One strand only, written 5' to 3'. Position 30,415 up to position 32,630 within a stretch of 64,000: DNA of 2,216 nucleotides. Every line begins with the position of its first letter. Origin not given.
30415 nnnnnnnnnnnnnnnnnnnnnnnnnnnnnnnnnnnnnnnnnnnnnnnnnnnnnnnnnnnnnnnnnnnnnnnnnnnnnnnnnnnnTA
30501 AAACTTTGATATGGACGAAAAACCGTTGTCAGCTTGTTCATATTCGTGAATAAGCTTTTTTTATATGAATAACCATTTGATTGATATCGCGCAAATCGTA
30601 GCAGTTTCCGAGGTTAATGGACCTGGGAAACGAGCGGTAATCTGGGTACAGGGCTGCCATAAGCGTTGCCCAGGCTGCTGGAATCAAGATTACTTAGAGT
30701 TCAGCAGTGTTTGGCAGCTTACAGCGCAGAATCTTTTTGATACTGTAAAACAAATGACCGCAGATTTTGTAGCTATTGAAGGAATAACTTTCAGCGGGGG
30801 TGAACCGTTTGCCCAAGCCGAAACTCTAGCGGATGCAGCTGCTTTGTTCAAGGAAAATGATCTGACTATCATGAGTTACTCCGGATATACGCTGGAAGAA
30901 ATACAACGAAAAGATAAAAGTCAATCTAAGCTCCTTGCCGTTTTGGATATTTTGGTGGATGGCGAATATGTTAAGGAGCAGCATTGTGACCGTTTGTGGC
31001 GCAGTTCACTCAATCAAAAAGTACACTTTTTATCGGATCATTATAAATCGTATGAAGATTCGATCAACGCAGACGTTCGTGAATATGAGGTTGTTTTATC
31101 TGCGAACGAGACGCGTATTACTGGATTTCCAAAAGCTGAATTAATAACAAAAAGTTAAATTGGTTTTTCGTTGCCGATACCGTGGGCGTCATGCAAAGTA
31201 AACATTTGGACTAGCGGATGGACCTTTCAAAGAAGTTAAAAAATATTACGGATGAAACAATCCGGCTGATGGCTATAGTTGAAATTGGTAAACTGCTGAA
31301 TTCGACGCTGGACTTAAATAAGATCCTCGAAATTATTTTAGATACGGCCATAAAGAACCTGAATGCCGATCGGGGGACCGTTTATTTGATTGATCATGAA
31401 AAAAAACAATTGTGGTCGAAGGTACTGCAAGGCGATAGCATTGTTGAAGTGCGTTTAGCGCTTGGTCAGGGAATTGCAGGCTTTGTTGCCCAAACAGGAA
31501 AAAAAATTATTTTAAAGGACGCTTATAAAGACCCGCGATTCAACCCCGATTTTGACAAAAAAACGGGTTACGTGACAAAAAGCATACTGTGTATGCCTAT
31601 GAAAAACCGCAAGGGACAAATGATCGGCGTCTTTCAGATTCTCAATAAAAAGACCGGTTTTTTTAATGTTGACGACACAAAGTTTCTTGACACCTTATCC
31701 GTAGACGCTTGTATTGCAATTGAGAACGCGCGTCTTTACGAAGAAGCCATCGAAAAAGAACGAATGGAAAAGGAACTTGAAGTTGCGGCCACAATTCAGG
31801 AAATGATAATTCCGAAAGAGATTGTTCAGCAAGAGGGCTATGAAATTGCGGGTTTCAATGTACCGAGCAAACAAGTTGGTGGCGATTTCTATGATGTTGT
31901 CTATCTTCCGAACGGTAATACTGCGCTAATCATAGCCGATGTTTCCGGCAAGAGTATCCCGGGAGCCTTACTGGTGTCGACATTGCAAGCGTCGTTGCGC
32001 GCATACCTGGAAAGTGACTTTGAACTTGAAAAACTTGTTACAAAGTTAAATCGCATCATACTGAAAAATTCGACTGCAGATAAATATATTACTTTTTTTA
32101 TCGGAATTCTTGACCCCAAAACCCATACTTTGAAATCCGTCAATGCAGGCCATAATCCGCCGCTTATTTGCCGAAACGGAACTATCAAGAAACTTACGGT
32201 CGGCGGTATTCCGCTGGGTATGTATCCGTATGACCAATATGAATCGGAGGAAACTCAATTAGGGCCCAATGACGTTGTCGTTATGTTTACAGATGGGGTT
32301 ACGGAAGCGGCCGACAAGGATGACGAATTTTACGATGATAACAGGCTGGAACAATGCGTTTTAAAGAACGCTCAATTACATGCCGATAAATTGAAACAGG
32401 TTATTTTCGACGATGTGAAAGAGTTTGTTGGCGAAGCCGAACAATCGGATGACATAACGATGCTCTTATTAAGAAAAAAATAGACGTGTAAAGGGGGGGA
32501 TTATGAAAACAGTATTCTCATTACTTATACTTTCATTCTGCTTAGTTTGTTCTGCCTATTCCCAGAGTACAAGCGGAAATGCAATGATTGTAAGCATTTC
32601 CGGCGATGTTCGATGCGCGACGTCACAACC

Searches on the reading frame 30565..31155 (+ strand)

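Call 15: search_protein_families(library=pfam, proteins=[window:30565-31155:+], max_evalue=0.001)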
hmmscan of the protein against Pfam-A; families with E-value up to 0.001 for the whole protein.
window:30565-31155:+ (197 aa): 2 families
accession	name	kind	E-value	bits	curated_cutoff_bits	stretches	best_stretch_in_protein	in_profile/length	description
PF13353.11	Fer4_12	-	5.3e-34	117.9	22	1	17-154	1-137/137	4Fe-4S single cluster domain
PF04055.27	Radical_SAM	-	4.1e-08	34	29.5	1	26-112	2-92/166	Radical SAM superfamily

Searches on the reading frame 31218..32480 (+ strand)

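Call 15: search_protein_families(library=pfam, proteins=[window:31218-32480:+], max_evalue=0.001)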
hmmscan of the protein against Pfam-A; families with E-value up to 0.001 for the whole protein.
window:31218-32480:+ (421 aa): 4 families
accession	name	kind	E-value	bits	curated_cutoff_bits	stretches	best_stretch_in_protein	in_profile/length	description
PF07228.17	SpoIIE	-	3.3e-50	171.1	25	1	232-419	2-190/192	Stage II sporulation protein E (SpoIIE)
PF01590.32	GAF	-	2.4e-16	60.9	22.4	1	32-168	1-133/133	GAF domain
PF13185.12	GAF_2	-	3.3e-15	56.9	28.6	1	31-169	2-136/136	GAF domain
PF13492.12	GAF_3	-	2.4e-08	34.9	27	1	33-170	2-129/129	GAF domain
